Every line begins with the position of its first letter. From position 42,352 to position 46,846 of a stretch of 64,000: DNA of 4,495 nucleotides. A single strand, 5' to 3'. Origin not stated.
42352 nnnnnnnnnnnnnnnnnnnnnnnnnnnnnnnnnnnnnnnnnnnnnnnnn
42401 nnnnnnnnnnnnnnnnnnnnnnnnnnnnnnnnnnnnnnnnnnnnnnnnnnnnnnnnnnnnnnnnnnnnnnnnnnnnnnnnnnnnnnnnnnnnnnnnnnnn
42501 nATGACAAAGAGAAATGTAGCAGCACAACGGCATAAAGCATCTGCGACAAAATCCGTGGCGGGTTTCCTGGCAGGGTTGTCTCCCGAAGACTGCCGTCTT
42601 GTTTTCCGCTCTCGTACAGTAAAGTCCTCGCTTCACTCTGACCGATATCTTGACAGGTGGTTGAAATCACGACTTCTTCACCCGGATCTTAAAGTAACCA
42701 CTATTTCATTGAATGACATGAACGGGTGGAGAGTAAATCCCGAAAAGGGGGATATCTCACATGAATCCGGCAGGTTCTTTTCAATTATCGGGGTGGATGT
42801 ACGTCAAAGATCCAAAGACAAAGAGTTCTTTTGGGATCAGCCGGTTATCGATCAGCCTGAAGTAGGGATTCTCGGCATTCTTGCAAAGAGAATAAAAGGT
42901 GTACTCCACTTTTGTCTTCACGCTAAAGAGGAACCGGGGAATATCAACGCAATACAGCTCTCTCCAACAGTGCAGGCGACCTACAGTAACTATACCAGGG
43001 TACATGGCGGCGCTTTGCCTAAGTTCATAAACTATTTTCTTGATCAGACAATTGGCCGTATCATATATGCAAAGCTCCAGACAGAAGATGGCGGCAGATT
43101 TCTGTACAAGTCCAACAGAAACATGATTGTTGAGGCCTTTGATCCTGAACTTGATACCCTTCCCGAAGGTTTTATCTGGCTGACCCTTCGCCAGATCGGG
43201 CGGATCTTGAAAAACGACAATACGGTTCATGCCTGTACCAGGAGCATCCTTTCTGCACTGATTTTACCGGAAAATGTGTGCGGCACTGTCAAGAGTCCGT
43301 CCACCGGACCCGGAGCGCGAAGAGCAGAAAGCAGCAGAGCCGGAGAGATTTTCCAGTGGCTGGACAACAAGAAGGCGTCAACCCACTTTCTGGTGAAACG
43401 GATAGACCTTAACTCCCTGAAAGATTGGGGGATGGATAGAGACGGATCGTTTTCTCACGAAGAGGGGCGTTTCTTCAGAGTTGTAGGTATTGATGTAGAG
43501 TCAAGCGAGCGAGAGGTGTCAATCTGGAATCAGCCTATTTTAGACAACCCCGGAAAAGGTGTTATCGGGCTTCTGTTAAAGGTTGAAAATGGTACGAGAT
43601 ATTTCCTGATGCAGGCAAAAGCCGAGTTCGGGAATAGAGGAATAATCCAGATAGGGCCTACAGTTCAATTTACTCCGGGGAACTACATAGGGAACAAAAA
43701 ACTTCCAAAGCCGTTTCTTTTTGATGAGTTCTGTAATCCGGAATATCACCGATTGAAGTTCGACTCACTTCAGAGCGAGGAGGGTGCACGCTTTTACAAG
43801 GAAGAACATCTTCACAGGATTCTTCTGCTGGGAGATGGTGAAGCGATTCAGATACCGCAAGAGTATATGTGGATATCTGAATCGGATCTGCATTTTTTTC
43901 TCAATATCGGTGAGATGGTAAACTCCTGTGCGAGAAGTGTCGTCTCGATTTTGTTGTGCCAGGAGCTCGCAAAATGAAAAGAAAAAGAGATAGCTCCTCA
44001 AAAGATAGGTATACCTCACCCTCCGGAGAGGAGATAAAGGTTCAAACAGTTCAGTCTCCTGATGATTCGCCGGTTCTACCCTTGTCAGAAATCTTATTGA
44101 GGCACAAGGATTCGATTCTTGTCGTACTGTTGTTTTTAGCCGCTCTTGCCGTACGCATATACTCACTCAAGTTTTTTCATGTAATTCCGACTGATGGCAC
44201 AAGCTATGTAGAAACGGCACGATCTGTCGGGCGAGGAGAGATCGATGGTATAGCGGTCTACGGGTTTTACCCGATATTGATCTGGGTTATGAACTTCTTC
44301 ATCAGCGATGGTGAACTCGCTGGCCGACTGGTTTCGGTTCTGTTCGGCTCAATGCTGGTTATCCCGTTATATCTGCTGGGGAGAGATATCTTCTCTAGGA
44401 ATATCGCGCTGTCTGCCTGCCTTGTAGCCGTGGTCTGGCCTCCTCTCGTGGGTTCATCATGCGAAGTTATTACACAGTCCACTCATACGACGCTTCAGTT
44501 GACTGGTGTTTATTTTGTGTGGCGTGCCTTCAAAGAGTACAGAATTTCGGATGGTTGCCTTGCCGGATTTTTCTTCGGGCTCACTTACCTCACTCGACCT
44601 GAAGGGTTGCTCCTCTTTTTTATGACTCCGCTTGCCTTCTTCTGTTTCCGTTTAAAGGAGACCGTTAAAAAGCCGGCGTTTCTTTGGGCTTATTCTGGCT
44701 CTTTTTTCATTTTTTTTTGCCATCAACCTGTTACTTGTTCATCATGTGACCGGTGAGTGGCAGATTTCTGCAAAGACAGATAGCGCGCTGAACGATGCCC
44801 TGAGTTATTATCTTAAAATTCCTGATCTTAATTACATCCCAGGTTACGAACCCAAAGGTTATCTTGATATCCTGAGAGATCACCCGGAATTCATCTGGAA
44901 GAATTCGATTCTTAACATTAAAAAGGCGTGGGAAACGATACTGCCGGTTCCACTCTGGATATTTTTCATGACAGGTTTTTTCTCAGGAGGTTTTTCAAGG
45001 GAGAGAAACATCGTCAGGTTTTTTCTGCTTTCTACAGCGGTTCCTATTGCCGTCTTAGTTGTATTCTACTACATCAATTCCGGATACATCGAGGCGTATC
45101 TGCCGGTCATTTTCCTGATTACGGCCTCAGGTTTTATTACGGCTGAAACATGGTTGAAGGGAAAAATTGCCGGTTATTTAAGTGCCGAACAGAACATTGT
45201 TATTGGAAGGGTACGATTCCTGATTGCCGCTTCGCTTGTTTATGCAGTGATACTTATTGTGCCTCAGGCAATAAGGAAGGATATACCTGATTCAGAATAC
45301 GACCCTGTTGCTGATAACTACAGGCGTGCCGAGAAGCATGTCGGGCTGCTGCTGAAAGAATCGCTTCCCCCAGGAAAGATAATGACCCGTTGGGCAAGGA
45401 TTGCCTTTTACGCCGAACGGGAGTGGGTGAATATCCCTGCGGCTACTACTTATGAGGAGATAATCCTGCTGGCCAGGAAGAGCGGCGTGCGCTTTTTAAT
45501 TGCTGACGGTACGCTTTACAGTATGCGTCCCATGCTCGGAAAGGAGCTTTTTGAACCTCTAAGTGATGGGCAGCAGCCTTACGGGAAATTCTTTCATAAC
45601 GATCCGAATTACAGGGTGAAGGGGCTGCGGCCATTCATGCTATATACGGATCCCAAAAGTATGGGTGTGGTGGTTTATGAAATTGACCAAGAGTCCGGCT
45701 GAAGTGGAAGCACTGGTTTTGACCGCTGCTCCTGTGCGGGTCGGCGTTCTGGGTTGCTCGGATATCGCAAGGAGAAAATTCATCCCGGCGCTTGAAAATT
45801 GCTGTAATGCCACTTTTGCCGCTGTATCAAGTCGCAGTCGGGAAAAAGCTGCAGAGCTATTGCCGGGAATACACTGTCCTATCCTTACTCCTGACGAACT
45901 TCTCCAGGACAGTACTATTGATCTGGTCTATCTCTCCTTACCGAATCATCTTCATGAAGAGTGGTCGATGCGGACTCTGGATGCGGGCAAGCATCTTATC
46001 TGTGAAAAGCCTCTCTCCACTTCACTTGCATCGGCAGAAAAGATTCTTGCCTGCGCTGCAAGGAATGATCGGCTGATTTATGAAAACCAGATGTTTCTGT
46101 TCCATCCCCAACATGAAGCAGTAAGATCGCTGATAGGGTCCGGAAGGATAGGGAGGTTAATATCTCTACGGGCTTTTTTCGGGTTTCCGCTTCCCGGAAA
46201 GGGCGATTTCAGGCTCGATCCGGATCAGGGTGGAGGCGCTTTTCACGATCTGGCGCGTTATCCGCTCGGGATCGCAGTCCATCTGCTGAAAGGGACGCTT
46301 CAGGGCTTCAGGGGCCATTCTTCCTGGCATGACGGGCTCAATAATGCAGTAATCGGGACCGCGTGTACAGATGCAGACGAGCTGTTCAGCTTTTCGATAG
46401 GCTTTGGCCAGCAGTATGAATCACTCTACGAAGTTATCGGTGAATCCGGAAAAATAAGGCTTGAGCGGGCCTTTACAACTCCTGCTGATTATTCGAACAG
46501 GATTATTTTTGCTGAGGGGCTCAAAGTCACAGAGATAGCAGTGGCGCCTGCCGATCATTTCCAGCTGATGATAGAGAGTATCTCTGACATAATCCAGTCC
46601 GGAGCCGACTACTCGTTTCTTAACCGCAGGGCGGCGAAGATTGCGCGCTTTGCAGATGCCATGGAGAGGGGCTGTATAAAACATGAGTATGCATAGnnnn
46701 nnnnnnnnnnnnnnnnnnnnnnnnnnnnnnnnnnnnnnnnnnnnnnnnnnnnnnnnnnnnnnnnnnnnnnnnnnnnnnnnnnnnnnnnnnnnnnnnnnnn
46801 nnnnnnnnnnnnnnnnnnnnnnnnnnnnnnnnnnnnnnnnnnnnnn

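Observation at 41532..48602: Arn-type lipid-carrier glycosylation genes embedded in a 2,3-dehydratase deoxy-aminosugar pathway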

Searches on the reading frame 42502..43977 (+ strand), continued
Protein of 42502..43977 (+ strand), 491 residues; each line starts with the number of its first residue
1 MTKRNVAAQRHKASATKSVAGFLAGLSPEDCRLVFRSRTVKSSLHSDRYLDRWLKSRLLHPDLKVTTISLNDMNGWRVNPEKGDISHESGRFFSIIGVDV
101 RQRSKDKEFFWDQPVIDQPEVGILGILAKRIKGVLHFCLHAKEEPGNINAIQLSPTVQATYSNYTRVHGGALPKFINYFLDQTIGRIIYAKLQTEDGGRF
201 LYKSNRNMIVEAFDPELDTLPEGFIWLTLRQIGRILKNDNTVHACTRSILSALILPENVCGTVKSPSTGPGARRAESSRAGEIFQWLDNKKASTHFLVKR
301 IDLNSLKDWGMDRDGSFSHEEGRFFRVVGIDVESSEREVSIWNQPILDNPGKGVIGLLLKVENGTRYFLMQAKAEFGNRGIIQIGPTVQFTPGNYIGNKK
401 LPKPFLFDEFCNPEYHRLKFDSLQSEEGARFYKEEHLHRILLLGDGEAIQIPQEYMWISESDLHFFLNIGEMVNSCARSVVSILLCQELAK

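Call 42: search_solved_structures(query=L003:9884-11593:+, max_evalue=1)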
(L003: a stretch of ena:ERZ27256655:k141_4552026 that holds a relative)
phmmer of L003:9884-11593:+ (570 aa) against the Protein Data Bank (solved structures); distinct sequences matched with E-value up to 1: 0.
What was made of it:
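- On ArnT (GT83 lipid A aminoarabinosyltransferase): A single-sequence search found no PDB hit (call 42).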

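Call 51: search_protein_families(library=pfam, proteins=[L030:6859-8835:+, L030:14219-15727:+, L030:15734-16987:+, L030:17003-18757:+, L023:15774-17618:+, L001:13352-15160:+, L030:5111-6301:+, L030:18776-20683:-], max_evalue=0.01)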
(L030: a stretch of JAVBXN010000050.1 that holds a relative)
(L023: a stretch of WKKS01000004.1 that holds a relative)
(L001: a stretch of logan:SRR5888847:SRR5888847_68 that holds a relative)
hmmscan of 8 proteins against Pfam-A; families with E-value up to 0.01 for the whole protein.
L030:6859-8835:+ (658 aa): 0 families

L030:14219-15727:+ (502 aa): 2 families
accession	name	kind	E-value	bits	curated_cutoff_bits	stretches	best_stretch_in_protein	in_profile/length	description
PF04055.27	Radical_SAM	-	5.5e-22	79.1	29.5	1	231-389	3-162/166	Radical SAM superfamily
PF02310.24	B12-binding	-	6e-22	78.2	32.1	1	50-160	12-120/121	B12 binding domain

L030:15734-16987:+ (417 aa): 0 families

L030:17003-18757:+ (584 aa): 1 family
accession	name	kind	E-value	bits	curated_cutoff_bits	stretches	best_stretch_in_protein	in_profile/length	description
PF13231.12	PMT_2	-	2.2e-10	41.4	26.1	1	103-254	2-150/160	Dolichyl-phosphate-mannose-protein mannosyltransferase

L023:15774-17618:+ (614 aa): 14 families
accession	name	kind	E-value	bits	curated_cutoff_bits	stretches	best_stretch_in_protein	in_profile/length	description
PF07719.23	TPR_2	-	1.3e-12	47.2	27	2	510-541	2-33/34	Tetratricopeptide repeat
PF00515.34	TPR_1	-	2.1e-09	37.2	27.8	1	510-540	2-32/34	Tetratricopeptide repeat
PF13181.12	TPR_8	-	6.6e-09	35.7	25.7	1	510-540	2-32/34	Tetratricopeptide repeat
PF13428.12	TPR_14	-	2.9e-08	34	23.5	0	514-549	6-41/44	Tetratricopeptide repeat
PF13414.12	TPR_11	-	4.5e-08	33.1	26.8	1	519-555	4-40/42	TPR repeat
PF13432.12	TPR_16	-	1.3e-07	32.3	32.7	1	517-575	5-63/65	Tetratricopeptide repeat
PF13424.12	TPR_12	-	2.9e-06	27.8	30.1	1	511-571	5-73/77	Tetratricopeptide repeat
PF14559.12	TPR_19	-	1.5e-05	25.6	25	1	523-580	5-61/68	Tetratricopeptide repeat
PF13176.12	TPR_7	-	2e-05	24.8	27.9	0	512-540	2-32/36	Tetratricopeptide repeat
PF13371.12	TPR_9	-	3e-05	24.4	35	1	518-574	4-60/73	Tetratricopeptide repeat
PF13174.12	TPR_6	-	0.00026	21.9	26.3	0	462-490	5-33/33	Tetratricopeptide repeat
PF12569.14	NatA_aux_su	-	0.0013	18.2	33.3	1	504-572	187-255/515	N-terminal acetyltransferase A, auxiliary subunit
PF13431.12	TPR_17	-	0.0025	18.4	24.4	0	531-563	1-33/34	Tetratricopeptide repeat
PF13374.12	TPR_10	-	0.0038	17.6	27.5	0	512-538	5-31/42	Tetratricopeptide repeat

L001:13352-15160:+ (602 aa): 18 families
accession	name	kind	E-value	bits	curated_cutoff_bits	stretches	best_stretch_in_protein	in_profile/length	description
PF00515.34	TPR_1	-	1.6e-20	72.4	27.8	2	469-502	1-34/34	Tetratricopeptide repeat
PF07719.23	TPR_2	-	4.8e-20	70.4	27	2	469-502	1-34/34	Tetratricopeptide repeat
PF13432.12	TPR_16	-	1e-18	67.9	32.7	2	474-525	2-53/65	Tetratricopeptide repeat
PF13431.12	TPR_17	-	4.2e-17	61.4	24.4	2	492-524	2-34/34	Tetratricopeptide repeat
PF13414.12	TPR_11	-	1.6e-16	60.1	26.8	2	476-513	1-38/42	TPR repeat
PF14559.12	TPR_19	-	3.2e-14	53.4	25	1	480-536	2-58/68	Tetratricopeptide repeat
PF13181.12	TPR_8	-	6e-14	51.4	25.7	1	469-502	1-34/34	Tetratricopeptide repeat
PF13428.12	TPR_14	-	7e-13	48.3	23.5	2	504-538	2-36/44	Tetratricopeptide repeat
PF23914.1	TPR_CcmH_CycH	-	9.3e-13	48.7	42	1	462-572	43-156/158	Cytochrome c-type biogenesis protein H TPR domain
PF13424.12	TPR_12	-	4.4e-11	43.3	30.1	2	469-526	3-68/77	Tetratricopeptide repeat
PF13176.12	TPR_7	-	1.3e-10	40.9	27.9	1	505-536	1-34/36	Tetratricopeptide repeat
PF13174.12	TPR_6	-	1.8e-09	38.1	26.3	1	504-534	1-31/33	Tetratricopeptide repeat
PF13374.12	TPR_10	-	2.6e-07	30.9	27.5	0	507-531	6-30/42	Tetratricopeptide repeat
PF13371.12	TPR_9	-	8e-06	26.2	35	0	512-574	4-66/73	Tetratricopeptide repeat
PF01535.26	PPR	-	0.00035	21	25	0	506-532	3-29/31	PPR repeat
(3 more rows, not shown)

L030:5111-6301:+ (396 aa): 0 families

L030:18776-20683:- (635 aa): 21 families
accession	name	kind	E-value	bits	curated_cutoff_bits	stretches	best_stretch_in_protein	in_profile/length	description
PF07719.23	TPR_2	-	1.3e-25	87.8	27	3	588-620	2-34/34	Tetratricopeptide repeat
PF00515.34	TPR_1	-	1.4e-25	88.4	27.8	4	553-581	1-29/34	Tetratricopeptide repeat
PF13414.12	TPR_11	-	3.1e-23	81.6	26.8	3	526-567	1-42/42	TPR repeat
PF13181.12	TPR_8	-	1.9e-21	74.8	25.7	2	520-550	2-32/34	Tetratricopeptide repeat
PF13431.12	TPR_17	-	2.3e-16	59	24.4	1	507-539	1-33/34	Tetratricopeptide repeat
PF13424.12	TPR_12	-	5.6e-15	55.7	30.1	2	520-579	4-71/77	Tetratricopeptide repeat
PF13428.12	TPR_14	-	8.7e-15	54.2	23.5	1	521-559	3-41/44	Tetratricopeptide repeat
PF13432.12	TPR_16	-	9.7e-15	55.1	32.7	1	524-583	2-61/65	Tetratricopeptide repeat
PF14559.12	TPR_19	-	1.3e-12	48.3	25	2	499-555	5-61/68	Tetratricopeptide repeat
PF13374.12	TPR_10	-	1.6e-10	41.1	27.5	0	520-546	3-29/42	Tetratricopeptide repeat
PF13371.12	TPR_9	-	4.7e-10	39.8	35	1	497-555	7-65/73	Tetratricopeptide repeat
PF13176.12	TPR_7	-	3e-08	33.6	27.9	0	525-552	5-34/36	Tetratricopeptide repeat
PF23914.1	TPR_CcmH_CycH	-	6e-07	29.9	42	1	492-577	57-145/158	Cytochrome c-type biogenesis protein H TPR domain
PF13231.12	PMT_2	-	1.5e-06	28.9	26.1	1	108-224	14-127/160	Dolichyl-phosphate-mannose-protein mannosyltransferase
PF07721.20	TPR_4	-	2e-05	25.2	27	0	554-577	2-25/26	Tetratricopeptide repeat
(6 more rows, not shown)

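Call 75: search_solved_structures(query=window:42502-43974:+, max_evalue=0.001, show_alignments=1)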
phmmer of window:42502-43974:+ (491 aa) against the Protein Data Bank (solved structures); distinct sequences matched with E-value up to 0.001: 1.
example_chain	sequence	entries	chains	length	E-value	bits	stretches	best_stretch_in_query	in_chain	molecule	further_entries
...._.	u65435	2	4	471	2.2e-81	277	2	53-253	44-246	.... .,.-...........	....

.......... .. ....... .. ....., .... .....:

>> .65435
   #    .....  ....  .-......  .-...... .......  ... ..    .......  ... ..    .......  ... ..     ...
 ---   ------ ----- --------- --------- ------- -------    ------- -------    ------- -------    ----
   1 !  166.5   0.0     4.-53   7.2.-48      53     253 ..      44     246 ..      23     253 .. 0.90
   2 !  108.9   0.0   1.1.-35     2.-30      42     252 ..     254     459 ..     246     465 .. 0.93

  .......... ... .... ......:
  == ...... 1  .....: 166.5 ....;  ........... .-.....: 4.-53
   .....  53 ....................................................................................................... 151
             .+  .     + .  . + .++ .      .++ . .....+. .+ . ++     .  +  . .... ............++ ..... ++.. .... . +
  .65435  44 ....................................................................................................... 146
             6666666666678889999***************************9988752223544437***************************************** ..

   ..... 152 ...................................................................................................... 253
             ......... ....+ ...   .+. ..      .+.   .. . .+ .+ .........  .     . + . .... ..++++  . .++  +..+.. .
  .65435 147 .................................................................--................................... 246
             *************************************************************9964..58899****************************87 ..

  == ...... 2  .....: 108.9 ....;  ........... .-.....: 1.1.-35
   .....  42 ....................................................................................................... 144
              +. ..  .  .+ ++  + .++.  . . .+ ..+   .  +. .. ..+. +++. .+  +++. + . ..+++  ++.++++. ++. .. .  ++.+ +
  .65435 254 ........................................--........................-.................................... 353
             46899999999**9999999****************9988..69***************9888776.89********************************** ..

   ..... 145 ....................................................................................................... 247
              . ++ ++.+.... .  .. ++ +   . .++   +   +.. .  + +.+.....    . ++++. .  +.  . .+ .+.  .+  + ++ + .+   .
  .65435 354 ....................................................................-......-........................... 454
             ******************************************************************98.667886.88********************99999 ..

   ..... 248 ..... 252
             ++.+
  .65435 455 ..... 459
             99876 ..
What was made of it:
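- On NDP-hexose 2,3-dehydratase (PF03559, EvaA type): They align with E144 and E195 (call 75).
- Closest known: Actinomycete dTDP-3-amino-2,3,6-trideoxyhexose pathways. Same: The EvaA catalytic glutamates are kept (call 75).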

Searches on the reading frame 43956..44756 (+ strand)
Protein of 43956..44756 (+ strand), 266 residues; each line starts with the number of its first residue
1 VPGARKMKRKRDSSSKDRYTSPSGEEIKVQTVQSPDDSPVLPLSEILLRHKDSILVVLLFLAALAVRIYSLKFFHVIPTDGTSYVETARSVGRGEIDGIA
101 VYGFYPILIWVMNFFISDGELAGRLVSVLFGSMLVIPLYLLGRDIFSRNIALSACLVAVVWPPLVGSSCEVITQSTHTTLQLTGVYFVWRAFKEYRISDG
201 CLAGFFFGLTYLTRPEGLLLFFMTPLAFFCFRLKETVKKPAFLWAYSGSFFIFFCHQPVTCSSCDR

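Call 3: search_protein_families(library=pfam, proteins=[window:43956-44756:+], max_evalue=0.01)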
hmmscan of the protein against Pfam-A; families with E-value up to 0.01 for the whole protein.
window:43956-44756:+ (266 aa): 1 family
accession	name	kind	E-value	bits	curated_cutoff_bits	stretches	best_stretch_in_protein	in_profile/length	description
PF13231.12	PMT_2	-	3e-13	50.7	26.1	1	107-253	8-154/160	Dolichyl-phosphate-mannose-protein mannosyltransferase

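Call 78: list_cluster_members(proteins=[P0136, P0001, window:43956-44753:+])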
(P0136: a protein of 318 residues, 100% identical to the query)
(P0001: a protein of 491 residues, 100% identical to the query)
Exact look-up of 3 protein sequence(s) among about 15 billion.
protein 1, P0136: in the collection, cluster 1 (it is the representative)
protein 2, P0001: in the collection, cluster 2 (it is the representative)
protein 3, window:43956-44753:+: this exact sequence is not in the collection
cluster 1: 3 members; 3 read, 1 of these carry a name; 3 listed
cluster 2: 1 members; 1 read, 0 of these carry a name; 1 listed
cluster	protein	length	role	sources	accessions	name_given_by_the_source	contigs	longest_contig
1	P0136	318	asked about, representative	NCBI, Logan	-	-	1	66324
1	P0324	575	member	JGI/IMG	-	Dolichyl-phosphate-mannose-protein mannosyltransferase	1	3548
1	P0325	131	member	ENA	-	-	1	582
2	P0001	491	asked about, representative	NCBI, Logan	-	-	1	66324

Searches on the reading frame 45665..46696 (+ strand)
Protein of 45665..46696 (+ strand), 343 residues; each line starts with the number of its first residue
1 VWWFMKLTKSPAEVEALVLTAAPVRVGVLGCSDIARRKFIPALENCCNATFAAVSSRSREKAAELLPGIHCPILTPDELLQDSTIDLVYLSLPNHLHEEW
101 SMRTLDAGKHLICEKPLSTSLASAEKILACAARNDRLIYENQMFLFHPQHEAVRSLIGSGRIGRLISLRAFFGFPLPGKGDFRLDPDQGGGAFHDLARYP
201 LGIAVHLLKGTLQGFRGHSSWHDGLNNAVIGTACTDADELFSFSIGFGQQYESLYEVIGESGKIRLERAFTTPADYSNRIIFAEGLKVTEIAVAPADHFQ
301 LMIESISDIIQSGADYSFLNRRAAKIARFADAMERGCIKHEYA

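Call 3: search_protein_families(library=pfam, proteins=[window:45665-46696:+], max_evalue=0.01)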
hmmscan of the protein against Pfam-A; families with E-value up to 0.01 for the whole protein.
window:45665-46696:+ (343 aa): 2 families
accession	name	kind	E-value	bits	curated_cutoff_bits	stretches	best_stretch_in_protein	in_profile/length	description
PF01408.29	GFO_IDH_MocA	-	5.4e-20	72.7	24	1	24-139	1-117/120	Oxidoreductase family, NAD-binding Rossmann fold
PF22725.1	GFO_IDH_MocA_C3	-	5.5e-13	49.5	27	1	151-265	2-124/124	GFO/IDH/MocA C-terminal domain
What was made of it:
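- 45665..46696 (+): Gfo/Idh/MocA sugar ketoreductase (KijD10-like). The true start is probably the ATG at 45677. Pfam (call 3).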

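Call 12: search_solved_structures(query=window:45665-46693:+, max_evalue=0.00001)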
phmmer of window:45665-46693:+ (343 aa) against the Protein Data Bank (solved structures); distinct sequences matched with E-value up to 0.00001: 71 (the best 60 are shown).
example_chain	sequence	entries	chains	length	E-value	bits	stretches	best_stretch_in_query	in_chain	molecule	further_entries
3rbv_A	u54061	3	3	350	4.4e-47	163.9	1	20-336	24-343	Sugar 3-ketoreductase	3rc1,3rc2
3rc7_A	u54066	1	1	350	1.6e-46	162.1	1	20-336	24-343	Sugar 3-ketoreductase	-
3rcb_A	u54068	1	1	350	1.6e-46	162.1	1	20-336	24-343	Sugar 3-ketoreductase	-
3rc9_A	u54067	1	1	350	3e-46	161.2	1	20-336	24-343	Sugar 3-ketoreductase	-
4had_A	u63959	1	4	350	1.3e-28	103.2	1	23-201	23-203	Probable oxidoreductase protein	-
1ydw_A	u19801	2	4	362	1e-23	87.1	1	20-201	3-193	AX110P-like protein | Probable oxidoreductase At4g09670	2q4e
2glx_A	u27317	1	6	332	2.6e-23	85.8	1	25-273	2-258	1,5-anhydro-D-fructose reductase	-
4koa_A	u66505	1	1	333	4.5e-22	81.7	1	24-263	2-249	1,5-anhydro-D-fructose reductase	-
3e9m_A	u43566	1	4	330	3.1e-21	78.9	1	23-276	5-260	Oxidoreductase, Gfo/Idh/MocA family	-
3evn_A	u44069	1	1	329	3.6e-21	78.7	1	22-225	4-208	Oxidoreductase, Gfo/Idh/MocA family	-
1zh8_A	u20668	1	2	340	6.6e-19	71.3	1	23-213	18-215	oxidoreductase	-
5a02_A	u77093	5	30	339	3.6e-16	62.3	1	27-207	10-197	ALDOSE-ALDOSE OXIDOREDUCTASE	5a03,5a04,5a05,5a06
1ofg_A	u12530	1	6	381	7.7e-16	61.2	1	28-201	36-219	GLUCOSE-FRUCTOSE OXIDOREDUCTASE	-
1ryd_A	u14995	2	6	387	8e-16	61.2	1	28-201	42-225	glucose-fructose oxidoreductase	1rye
1h6a_A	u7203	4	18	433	1e-15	60.8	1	28-201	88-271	PRECURSOR FORM OF GLUCOSE-FRUCTOSE OXIDOREDUCTASE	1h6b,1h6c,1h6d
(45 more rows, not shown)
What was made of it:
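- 45665..46696 (+): The best PDB match is the sugar 3-ketoreductase KijD10 (3rbv, E 4e-47); the next best is 1e-28 (call 12).
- On KijD10-type sugar ketoreductase (Gfo/Idh/MocA): KijD10 3rbv, E 4e-47, against 1e-28 for the next protein (call 12).
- The reductase's best solved relative by a wide margin is the C3-ketoreductase KijD10 (E 4e-47, next best 1e-28; call 12).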

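Call 23: search_protein_families(library=ncbifam, proteins=[window:45665-46696:+], max_evalue=0.00001)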
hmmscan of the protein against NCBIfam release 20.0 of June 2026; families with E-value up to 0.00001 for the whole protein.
window:45665-46696:+ (343 aa): 8 families
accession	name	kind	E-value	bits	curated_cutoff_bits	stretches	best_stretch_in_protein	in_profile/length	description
NF041392.1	XylDh_Gfo6_Halo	equivalog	1e-18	67.3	350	1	22-315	15-320/350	D-xylose 1-dehydrogenase Gfo6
NF008607.0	PRK11579.1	subfamily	1.2e-16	60.7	330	1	24-208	5-189/346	oxidoreductase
TIGR04380.1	myo_inos_iolG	equivalog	1.1e-15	57.3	355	1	24-197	2-174/330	inositol 2-dehydrogenase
NF052479.1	LevoglcsnDh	equivalog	1.3e-12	47.1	650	1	77-171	66-160/386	levoglucosan dehydrogenase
NF040723.1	UDP-GlcNAcDh_Arch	equivalog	7.1e-12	45.5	450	1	24-170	1-146/302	UDP-N-acetylglucosamine 3-dehydrogenase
NF058563.1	BT_2159_fam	equivalog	2e-09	36.9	650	1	52-205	31-180/350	disaccharide 3-dehydrogenase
NF007574.0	PRK10206.1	equivalog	2.3e-09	36.8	352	1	75-177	56-158/345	oxidoreductase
NF052679.1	InsChiInosDhIolG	equivalog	4.7e-09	35.7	540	1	24-168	3-151/343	bifunctional inositol 2-dehydrogenase/D-chiro-inositol 1-dehydrogenase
